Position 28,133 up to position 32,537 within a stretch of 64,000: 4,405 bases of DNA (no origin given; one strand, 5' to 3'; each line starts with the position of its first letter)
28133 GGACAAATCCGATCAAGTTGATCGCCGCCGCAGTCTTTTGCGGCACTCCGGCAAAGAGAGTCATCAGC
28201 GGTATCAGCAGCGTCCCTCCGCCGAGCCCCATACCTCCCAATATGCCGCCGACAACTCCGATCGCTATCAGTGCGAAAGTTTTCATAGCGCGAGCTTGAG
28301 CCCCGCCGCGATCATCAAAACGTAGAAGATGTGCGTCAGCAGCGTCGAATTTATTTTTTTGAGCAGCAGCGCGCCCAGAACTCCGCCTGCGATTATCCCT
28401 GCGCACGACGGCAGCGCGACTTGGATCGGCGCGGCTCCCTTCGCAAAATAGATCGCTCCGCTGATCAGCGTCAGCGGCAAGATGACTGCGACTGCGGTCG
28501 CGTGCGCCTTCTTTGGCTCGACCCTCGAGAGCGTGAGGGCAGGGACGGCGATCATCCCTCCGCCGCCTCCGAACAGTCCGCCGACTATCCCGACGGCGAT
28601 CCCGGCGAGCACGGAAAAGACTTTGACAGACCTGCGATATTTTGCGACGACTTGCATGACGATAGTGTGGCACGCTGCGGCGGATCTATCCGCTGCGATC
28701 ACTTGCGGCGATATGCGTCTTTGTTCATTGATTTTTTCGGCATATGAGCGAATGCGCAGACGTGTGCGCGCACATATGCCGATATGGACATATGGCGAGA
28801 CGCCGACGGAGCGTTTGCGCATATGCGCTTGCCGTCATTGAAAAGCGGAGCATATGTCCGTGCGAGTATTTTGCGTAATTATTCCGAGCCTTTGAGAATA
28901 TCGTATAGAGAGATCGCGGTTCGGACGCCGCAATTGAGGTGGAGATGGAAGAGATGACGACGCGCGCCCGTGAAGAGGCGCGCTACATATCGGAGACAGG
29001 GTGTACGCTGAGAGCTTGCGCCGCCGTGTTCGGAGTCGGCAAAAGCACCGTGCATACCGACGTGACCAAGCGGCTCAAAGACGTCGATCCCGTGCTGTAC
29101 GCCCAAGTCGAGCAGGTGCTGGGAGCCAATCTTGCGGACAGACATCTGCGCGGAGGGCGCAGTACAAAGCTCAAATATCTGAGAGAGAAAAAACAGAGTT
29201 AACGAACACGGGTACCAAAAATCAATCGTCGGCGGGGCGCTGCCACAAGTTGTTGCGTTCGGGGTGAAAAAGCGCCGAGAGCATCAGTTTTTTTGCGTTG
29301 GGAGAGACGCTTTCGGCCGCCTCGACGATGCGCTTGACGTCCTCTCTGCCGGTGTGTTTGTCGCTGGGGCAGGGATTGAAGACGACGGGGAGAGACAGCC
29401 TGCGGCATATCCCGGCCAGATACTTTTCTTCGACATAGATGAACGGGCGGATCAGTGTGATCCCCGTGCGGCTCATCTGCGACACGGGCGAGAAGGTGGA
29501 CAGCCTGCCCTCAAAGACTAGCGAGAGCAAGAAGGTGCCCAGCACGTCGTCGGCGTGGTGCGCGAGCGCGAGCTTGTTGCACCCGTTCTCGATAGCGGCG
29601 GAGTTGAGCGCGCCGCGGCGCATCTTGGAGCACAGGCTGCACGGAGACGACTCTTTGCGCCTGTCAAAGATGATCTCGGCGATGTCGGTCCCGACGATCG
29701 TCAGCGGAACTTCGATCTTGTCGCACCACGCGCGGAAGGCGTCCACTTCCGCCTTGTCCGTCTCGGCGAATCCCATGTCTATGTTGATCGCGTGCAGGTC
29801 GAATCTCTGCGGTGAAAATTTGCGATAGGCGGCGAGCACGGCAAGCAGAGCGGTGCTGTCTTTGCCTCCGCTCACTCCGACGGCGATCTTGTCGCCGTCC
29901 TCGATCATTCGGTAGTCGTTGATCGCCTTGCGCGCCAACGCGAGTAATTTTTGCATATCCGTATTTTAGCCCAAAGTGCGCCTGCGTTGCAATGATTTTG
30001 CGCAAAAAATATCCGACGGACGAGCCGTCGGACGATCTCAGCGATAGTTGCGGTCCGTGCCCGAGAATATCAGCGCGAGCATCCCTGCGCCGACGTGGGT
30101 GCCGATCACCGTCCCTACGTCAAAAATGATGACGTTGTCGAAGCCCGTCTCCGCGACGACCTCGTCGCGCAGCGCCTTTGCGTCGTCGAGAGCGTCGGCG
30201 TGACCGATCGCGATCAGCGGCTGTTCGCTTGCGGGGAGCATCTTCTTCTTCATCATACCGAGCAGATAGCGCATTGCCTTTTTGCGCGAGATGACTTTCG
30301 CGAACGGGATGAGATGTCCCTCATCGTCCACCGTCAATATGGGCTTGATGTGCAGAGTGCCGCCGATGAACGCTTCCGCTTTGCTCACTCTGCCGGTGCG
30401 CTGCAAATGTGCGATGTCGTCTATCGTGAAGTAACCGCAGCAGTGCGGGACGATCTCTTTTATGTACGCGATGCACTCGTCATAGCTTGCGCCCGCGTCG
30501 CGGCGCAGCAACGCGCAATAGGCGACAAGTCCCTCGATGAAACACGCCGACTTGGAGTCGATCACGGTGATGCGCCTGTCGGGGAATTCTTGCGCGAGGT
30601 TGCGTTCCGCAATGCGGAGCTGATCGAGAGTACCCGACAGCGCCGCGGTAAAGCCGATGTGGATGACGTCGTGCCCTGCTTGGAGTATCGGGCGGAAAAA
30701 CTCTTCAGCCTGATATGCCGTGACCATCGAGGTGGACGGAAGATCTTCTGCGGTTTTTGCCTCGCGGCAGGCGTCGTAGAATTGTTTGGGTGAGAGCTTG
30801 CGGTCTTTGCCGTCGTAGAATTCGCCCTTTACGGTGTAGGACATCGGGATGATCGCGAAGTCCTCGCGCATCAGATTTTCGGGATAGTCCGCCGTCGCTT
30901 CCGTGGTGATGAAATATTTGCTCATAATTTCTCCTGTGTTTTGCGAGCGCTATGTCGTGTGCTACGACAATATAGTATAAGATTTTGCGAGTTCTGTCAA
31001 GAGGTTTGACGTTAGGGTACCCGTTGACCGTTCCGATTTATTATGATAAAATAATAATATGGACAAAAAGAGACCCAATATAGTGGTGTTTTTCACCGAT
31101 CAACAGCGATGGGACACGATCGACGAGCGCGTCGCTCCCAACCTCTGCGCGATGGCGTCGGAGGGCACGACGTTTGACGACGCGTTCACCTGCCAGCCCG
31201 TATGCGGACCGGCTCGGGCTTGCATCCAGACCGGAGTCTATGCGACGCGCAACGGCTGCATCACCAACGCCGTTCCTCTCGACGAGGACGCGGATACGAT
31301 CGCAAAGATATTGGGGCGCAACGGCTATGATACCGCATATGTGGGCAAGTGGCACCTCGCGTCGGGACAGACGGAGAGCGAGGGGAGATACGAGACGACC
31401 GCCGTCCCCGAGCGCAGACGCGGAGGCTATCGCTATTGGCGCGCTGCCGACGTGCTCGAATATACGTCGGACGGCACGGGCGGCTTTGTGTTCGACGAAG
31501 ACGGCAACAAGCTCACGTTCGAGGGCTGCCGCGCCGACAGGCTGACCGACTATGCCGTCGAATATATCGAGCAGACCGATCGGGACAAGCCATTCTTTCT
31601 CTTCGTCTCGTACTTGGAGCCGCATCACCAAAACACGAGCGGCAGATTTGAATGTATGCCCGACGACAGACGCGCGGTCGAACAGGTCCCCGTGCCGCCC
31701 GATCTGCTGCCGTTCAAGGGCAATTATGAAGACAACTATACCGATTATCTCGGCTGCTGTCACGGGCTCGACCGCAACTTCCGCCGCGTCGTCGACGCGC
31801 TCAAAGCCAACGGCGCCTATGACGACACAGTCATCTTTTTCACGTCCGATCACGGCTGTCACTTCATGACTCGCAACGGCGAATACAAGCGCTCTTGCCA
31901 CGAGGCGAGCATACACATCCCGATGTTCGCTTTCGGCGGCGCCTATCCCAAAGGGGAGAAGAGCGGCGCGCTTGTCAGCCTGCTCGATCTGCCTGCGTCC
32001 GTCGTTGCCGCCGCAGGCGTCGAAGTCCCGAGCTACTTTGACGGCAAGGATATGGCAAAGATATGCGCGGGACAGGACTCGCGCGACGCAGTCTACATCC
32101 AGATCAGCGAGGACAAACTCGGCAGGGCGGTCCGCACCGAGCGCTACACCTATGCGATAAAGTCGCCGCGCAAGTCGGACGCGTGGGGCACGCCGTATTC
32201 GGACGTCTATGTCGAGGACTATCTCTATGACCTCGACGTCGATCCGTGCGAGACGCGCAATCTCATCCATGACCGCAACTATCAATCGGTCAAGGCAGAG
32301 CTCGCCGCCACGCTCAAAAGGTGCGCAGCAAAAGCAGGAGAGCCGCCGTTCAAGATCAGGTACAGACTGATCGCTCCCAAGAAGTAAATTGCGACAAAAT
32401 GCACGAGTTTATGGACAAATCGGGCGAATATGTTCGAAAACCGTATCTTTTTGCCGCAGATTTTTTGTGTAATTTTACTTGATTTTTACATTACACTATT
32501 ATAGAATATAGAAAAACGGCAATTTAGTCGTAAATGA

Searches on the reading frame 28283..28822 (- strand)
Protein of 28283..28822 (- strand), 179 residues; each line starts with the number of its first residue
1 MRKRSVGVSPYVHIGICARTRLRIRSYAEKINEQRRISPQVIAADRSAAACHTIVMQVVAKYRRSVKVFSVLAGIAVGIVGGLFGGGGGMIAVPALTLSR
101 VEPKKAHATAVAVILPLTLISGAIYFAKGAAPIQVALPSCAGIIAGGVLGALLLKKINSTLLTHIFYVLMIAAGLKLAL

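Call 39: search_protein_families(library=pfam, proteins=[window:28283-28822:-], max_evalue=0.00001)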
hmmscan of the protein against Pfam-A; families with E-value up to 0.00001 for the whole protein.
window:28283-28822:- (179 aa): 1 family
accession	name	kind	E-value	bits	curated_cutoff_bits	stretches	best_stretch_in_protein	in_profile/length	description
PF01925.25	TauE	-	3e-22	79.9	32.6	1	61-177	120-237/237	Sulfite exporter TauE/SafE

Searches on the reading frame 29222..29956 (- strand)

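Call 39: search_protein_families(library=pfam, proteins=[window:29222-29956:-], max_evalue=0.00001)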
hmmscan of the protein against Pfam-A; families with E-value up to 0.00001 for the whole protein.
window:29222-29956:- (244 aa): 1 family
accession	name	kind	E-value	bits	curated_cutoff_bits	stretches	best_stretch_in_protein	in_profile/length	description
PF01171.26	ATP_bind_3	-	7e-22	78.5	27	1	23-191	1-163/182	PP-loop family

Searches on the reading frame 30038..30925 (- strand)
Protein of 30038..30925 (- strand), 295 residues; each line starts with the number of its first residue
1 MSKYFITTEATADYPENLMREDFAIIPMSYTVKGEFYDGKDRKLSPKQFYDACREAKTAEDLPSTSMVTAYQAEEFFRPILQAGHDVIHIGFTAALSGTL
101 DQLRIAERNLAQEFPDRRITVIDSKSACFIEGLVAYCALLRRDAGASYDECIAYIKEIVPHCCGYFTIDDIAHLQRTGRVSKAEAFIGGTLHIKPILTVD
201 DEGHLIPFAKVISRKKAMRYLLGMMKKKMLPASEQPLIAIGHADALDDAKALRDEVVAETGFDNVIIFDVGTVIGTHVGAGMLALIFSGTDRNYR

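Call 39: search_protein_families(library=pfam, proteins=[window:30038-30925:-], max_evalue=0.00001)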
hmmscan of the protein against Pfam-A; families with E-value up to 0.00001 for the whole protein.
window:30038-30925:- (295 aa): 1 family
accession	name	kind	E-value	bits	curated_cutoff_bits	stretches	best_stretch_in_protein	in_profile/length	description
PF02645.21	DegV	-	2.7e-60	204.5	27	1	6-287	4-277/280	Uncharacterised protein, DegV family COG1307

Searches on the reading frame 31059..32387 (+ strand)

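Call 40: search_protein_families(library=pfam, proteins=[window:31059-32387:+], max_evalue=0.00001)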
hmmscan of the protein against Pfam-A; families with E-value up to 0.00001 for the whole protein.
window:31059-32387:+ (442 aa): 3 families
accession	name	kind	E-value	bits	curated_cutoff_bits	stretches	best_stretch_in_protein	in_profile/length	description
PF00884.28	Sulfatase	-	6.7e-47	160.7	25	1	6-321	1-301/301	Sulfatase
PF16347.10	SGSH_C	-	1.2e-12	48.7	29.3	1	277-423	8-152/154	N-sulphoglucosamine sulphohydrolase, C-terminal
PF01663.27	Phosphodiest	-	7.5e-10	39.4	23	1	9-271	2-225/342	Type I phosphodiesterase / nucleotide pyrophosphatase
